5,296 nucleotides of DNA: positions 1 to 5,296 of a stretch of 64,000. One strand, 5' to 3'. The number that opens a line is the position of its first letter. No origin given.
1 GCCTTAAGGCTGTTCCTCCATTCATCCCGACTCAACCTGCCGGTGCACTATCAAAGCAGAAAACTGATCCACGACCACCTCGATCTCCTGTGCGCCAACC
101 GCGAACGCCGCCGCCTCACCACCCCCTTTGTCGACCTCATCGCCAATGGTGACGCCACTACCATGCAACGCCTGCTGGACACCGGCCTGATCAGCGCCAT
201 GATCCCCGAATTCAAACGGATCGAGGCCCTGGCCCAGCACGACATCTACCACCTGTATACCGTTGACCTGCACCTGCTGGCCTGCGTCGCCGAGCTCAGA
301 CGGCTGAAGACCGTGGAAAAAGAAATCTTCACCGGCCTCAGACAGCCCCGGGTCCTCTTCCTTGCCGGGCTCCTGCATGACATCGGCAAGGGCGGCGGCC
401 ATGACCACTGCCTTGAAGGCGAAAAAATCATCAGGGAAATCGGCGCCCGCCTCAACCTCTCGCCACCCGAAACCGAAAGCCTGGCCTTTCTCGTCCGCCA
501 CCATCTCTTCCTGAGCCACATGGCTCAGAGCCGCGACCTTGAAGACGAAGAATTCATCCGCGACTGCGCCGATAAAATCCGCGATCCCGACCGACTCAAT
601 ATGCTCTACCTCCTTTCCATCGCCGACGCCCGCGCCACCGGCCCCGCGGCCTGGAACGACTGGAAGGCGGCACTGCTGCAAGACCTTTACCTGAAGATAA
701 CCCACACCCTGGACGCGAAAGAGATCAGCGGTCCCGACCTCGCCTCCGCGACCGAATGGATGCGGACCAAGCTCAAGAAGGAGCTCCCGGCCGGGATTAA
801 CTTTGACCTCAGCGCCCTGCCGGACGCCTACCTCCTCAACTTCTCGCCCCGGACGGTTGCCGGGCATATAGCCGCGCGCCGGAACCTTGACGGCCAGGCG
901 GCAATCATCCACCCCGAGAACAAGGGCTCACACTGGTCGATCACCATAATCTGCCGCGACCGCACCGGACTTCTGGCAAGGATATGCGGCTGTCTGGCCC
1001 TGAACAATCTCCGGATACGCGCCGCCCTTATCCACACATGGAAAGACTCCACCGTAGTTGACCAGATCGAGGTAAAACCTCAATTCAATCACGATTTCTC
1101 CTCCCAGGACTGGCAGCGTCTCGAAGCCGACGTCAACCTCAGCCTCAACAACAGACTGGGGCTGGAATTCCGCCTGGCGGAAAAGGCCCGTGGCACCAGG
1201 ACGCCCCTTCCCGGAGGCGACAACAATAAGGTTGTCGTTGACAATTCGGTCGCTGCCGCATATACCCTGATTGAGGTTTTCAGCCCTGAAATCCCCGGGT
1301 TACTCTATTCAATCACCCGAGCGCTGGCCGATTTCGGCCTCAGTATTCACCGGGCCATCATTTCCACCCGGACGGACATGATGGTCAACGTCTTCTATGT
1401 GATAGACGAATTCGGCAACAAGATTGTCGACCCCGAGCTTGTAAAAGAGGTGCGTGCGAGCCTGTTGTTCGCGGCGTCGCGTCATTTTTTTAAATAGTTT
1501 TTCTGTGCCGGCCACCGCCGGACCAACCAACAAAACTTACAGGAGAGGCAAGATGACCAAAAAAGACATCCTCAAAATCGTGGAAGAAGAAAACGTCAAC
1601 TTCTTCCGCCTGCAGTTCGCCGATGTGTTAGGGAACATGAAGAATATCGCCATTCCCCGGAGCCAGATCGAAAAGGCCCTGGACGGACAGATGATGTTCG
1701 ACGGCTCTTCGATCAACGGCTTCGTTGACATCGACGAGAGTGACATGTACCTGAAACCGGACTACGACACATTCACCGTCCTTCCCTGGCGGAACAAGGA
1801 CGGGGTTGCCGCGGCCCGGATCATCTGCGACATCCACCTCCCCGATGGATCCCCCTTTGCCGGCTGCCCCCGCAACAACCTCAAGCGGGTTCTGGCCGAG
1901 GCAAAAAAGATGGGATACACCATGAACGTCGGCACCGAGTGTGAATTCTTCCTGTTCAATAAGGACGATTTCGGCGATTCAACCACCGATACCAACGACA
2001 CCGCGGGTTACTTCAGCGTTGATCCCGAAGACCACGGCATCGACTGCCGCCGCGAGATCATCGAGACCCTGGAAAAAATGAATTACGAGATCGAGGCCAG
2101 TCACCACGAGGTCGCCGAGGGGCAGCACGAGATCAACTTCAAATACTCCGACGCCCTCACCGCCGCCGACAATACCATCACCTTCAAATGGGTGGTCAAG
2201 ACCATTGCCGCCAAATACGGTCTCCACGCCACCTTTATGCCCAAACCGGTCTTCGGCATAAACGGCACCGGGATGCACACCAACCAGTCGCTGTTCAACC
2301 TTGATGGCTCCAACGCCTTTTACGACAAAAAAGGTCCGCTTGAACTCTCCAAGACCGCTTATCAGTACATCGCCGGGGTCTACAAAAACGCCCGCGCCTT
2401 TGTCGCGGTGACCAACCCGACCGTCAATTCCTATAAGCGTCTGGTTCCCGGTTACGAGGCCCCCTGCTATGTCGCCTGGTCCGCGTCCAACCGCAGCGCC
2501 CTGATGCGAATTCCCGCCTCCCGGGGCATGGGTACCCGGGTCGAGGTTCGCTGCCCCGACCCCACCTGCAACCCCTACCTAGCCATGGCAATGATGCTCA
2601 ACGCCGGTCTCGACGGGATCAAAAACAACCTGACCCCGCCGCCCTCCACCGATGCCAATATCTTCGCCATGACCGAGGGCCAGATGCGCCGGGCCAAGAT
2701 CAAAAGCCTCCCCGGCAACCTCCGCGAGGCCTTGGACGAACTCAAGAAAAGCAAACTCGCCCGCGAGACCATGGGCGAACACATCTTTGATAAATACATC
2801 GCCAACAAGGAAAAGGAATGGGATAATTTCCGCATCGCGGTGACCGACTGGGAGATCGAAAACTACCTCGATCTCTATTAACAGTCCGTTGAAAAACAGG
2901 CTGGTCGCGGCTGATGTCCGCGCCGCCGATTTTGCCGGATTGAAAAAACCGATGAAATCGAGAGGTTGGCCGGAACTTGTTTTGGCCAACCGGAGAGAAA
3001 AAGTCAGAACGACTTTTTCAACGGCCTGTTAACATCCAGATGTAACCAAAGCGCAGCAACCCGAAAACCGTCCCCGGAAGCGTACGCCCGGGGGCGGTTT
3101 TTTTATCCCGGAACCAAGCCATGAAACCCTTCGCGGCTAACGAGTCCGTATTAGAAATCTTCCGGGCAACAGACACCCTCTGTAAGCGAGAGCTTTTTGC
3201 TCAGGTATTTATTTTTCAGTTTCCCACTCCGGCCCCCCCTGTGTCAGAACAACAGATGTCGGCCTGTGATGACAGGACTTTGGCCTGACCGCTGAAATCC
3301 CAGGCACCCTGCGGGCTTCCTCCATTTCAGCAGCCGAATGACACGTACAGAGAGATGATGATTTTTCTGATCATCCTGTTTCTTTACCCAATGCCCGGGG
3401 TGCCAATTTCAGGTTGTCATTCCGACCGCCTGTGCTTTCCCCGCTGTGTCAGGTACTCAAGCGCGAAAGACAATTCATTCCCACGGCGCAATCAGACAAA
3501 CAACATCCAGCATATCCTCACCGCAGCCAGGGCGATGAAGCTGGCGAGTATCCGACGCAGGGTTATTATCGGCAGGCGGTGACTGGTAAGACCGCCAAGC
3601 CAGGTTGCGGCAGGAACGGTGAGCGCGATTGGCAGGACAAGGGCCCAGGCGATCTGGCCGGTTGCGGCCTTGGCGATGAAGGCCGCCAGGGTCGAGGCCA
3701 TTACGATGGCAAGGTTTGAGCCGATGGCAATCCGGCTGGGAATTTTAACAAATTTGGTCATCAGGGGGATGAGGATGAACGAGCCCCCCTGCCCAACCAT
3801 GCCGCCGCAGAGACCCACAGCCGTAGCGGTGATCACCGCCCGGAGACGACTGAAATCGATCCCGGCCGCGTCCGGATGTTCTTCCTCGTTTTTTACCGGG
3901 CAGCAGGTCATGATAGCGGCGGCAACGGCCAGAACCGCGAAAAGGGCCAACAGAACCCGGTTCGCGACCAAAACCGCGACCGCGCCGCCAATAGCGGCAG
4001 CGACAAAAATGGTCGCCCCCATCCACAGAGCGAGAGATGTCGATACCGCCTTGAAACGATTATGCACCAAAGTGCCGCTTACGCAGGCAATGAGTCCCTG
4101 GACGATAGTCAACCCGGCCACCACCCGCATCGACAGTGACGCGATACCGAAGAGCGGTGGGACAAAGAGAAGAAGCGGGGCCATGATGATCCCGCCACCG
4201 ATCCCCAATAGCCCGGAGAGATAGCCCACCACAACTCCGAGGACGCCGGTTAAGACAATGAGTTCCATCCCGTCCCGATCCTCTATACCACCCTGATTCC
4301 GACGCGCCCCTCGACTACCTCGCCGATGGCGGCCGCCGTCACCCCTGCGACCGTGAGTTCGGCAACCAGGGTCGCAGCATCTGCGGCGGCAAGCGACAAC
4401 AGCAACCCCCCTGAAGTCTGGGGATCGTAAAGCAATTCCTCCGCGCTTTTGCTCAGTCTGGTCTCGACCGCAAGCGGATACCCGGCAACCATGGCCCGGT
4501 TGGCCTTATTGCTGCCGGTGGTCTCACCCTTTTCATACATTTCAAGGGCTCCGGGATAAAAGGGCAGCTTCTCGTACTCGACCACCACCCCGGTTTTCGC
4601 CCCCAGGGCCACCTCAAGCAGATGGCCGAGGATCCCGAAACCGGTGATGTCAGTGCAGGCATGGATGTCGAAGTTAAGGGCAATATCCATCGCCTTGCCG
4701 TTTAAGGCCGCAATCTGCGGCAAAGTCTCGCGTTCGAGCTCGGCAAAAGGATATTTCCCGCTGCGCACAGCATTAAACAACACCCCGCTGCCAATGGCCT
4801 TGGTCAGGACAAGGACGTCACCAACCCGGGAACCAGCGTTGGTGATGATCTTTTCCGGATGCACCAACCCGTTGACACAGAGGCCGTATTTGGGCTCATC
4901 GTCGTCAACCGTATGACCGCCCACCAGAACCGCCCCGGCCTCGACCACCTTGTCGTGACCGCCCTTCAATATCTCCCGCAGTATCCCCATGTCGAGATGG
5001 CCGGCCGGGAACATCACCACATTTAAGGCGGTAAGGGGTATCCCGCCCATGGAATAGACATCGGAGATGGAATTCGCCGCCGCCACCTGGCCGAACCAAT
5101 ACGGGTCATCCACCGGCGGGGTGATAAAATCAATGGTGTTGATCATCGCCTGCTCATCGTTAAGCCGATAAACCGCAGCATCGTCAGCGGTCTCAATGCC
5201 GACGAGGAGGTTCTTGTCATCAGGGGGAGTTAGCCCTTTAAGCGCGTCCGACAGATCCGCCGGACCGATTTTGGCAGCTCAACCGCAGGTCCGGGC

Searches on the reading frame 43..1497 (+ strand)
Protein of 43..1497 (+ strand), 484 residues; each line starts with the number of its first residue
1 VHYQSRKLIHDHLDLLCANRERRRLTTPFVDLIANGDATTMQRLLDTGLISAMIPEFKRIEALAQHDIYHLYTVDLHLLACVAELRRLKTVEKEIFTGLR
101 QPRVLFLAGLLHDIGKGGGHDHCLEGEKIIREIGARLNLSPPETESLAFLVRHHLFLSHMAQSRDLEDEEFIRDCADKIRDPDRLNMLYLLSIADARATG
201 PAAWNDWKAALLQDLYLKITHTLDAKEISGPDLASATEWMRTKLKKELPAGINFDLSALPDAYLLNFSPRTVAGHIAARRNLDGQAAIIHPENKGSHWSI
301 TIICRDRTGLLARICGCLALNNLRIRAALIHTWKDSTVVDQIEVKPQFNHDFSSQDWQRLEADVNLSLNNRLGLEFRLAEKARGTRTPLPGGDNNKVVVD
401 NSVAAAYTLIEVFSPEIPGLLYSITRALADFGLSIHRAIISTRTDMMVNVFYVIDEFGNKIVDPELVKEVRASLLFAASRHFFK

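Call 27: search_protein_families(library=pfam, proteins=[window:43-1497:+], max_evalue=0.00001)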
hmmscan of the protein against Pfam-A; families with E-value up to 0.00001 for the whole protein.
window:43-1497:+ (484 aa): 6 families
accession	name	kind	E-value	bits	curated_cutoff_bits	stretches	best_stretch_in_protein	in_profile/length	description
PF01842.31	ACT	-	5.4e-15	55.3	27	1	408-468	1-63/66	ACT domain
PF24931.1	ACT_ACR9_3rd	-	4.4e-10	39.9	27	1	397-471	2-77/98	ACR9-like, ACT-like domain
PF24914.1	ACR10_N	-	2.1e-08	33.9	27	0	408-469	11-73/80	ACT domain-containing protein ACR10, N-terminal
PF22754.3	bHLH-TF_ACT-like_plant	-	2.2e-08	34.6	27.6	0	408-469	11-69/75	Plant bHLH transcription factor, ACT-like domain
PF01966.28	HD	-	3.7e-08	34.1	22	1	99-179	21-113/116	HD domain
PF13291.12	ACT_4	-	9.2e-06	26.7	27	0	299-344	8-54/80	ACT domain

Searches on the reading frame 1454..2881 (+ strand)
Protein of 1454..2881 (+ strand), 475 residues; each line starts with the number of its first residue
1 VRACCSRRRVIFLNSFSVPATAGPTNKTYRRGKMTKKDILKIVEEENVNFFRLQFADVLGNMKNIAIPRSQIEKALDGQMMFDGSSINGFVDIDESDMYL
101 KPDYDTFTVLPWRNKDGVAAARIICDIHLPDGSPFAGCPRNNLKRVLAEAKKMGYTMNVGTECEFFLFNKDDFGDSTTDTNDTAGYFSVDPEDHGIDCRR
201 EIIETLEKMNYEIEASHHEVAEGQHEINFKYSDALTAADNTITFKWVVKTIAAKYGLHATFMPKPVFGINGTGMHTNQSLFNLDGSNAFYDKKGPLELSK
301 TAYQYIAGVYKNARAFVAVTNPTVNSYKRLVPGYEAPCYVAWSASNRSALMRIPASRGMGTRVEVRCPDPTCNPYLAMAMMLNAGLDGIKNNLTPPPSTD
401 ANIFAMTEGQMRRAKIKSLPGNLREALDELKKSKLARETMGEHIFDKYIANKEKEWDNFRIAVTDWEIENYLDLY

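Call 12: search_protein_families(library=pfam, proteins=[window:1454-2881:+])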
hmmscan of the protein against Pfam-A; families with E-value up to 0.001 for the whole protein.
window:1454-2881:+ (475 aa): 2 families
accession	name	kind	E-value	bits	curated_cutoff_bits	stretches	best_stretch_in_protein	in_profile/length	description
PF00120.29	Gln-synt_C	-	8.3e-141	469.4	24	1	137-471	2-344/344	Glutamine synthetase, catalytic domain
PF03951.24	Gln-synt_N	-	2.6e-30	104.3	33.4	1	47-130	1-82/82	Glutamine synthetase, beta-Grasp domain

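Call 48: find_homologous_proteins(query=window:1454-2881:+, max_evalue=1e-100)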
Query window:1454-2881:+ (475 aa): 7993 proteins with E <= 1e-100 among 8000 candidates; the best 120 are listed.
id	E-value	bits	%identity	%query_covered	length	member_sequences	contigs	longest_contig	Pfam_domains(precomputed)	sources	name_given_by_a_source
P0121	0.0e+0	1029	100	93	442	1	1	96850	PF03951.25,PF00120.30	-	-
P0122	5.0e-280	947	90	93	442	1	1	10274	PF03951.25,PF00120.30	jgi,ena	-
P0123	9.1e-252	854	79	96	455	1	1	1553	PF03951.25,PF00120.30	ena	-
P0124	1.0e-251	854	81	93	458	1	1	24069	PF03951.25,PF00120.30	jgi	-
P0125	3.4e-250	849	80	93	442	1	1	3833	PF03951.25,PF00120.30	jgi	jgi:glutamine synthetase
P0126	6.3e-250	848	80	93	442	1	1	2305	PF03951.25,PF00120.30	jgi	jgi:glutamine synthetase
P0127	1.2e-249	847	80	93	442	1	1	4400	PF03951.25,PF00120.30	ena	-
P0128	2.3e-249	846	80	93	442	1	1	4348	PF03951.25,PF00120.30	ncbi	-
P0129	3.1e-249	845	80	93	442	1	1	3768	PF03951.25,PF00120.30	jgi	jgi:glutamine synthetase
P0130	8.4e-249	844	80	93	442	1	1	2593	PF03951.25,PF00120.30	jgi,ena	-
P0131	3.4e-248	842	81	93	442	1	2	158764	PF03951.25,PF00120.30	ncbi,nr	ncbi:MAG: type I glutamate--ammonia ligase [Proteobacteria bacterium]|nr:type I glutamate--ammonia l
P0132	1.5e-247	840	79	93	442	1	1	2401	PF03951.25,PF00120.30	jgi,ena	-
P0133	4.7e-246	835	79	93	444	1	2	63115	PF03951.25,PF00120.30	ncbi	-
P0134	1.5e-245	833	78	93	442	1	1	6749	PF03951.25,PF00120.30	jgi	-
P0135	1.5e-245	833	80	93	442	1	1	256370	PF03951.25,PF00120.30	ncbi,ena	-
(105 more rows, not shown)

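Call 49: find_encoding_contigs(protein=P0122, flank=10000, max_places=4)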
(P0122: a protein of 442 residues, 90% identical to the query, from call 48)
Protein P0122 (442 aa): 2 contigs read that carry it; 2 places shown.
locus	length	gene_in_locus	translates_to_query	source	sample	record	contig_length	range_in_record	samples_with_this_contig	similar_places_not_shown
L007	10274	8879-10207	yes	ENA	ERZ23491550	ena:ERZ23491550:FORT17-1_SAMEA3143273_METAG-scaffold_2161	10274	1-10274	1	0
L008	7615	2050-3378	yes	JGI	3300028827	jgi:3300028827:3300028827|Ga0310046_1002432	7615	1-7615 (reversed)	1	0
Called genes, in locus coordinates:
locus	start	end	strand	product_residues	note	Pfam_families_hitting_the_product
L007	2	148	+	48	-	?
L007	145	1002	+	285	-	PF00142:Fer4_NifH (weak), PF01656:CbiA, PF02374:ArsA_ATPase (weak), PF06564:CBP_BcsQ (faint), PF09140:MipZ (faint), PF10609:ParA, PF13614:AAA_31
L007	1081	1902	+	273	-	PF04542:Sigma70_r2, PF04539:Sigma70_r3, PF04545:Sigma70_r4, PF08281:Sigma70_r4_2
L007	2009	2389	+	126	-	PF00072:Response_reg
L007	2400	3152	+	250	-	-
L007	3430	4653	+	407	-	PF00909:Ammonium_transp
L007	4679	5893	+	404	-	PF00909:Ammonium_transp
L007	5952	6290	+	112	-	PF00543:P-II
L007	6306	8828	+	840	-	PF08335:GlnD_UR_UTase, PF01966:HD, PF01842:ACT (faint), PF24931:ACT_ACR9_3rd (weak), PF26956:ACT_ACR_D1 (weak)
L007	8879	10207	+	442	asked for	PF03951:Gln-synt_N, PF00120:Gln-synt_C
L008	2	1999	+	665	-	?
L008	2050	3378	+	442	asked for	PF03951:Gln-synt_N, PF00120:Gln-synt_C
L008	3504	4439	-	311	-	PF14326:DUF4384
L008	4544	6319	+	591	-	PF05170:AsmA, PF05359:DUF748, PF13116:YhdP (weak), PF27414:TP_0324_N (weak)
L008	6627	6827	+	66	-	PF11146:DUF2905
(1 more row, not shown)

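Call 50: find_encoding_contigs(protein=P0131, flank=10000, max_places=3)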
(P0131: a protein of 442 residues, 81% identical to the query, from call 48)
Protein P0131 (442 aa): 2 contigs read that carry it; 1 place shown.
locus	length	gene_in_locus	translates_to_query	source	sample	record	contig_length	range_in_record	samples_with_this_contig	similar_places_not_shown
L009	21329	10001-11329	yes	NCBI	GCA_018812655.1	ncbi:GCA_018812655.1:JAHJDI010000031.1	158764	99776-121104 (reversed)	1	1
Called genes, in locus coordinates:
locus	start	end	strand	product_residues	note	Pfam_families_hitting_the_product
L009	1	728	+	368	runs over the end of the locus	PF00448:SRP54, PF13401:AAA_22 (weak)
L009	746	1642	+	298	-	PF00142:Fer4_NifH, PF01656:CbiA, PF02374:ArsA_ATPase (weak), PF09140:MipZ (weak), PF10609:ParA, PF13614:AAA_31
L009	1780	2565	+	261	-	PF04542:Sigma70_r2, PF04539:Sigma70_r3 (weak), PF04545:Sigma70_r4, PF08281:Sigma70_r4_2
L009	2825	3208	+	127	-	PF00072:Response_reg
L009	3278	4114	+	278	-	-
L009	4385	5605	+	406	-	PF00909:Ammonium_transp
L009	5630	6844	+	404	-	PF00909:Ammonium_transp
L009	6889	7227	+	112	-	PF00543:P-II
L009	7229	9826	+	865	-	PF08335:GlnD_UR_UTase, PF27444:GlnD_3rd, PF01966:HD, PF13291:ACT_4 (faint), PF01842:ACT (faint), PF24931:ACT_ACR9_3rd, PF26956:ACT_ACR_D1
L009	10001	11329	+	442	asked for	PF03951:Gln-synt_N, PF00120:Gln-synt_C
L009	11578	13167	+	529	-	PF05170:AsmA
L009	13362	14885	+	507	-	PF03631:Virul_fac_BrkB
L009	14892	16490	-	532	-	PF05192:MutS_III (weak), PF00488:MutS_V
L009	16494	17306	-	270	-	PF00753:Lactamase_B, PF23023:Anti-Pycsar_Apyc1, PF12706:Lactamase_B_2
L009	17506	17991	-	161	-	PF00692:dUTPase, PF22769:DCD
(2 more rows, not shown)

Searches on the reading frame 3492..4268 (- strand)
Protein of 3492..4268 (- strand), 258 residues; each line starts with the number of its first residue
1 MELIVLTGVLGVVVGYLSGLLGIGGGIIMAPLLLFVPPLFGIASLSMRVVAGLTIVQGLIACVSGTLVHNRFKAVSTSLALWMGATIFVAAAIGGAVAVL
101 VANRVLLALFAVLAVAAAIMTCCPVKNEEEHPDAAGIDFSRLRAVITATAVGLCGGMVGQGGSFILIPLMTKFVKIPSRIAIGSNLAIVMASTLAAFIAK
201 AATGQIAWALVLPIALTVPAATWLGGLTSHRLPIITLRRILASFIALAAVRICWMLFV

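Call 12: search_protein_families(library=pfam, proteins=[window:3492-4268:-])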
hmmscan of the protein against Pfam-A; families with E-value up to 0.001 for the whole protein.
window:3492-4268:- (258 aa): 1 family
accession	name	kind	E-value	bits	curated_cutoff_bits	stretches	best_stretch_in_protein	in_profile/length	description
PF01925.25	TauE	-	8.9e-36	124.2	32.6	1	9-251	3-236/237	Sulfite exporter TauE/SafE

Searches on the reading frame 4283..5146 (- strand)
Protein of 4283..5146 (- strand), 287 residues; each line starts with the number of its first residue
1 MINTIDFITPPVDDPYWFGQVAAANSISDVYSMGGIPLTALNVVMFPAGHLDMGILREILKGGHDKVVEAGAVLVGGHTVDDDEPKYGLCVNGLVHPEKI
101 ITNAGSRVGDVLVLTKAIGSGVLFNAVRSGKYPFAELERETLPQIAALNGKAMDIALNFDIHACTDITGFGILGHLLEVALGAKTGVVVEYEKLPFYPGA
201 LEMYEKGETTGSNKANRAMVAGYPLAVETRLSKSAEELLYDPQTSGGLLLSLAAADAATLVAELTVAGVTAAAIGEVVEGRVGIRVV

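Call 27: search_protein_families(library=pfam, proteins=[window:4283-5146:-], max_evalue=0.00001)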
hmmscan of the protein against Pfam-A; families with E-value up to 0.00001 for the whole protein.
window:4283-5146:- (287 aa): 2 families
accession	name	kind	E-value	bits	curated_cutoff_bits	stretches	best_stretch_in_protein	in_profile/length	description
PF00586.29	AIRS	-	1.4e-20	74.2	24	1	4-95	18-112/112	AIR synthase related protein, N-terminal domain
PF02769.27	AIRS_C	-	4e-18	66.5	23.1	1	107-283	1-152/156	AIR synthase related protein, C-terminal domain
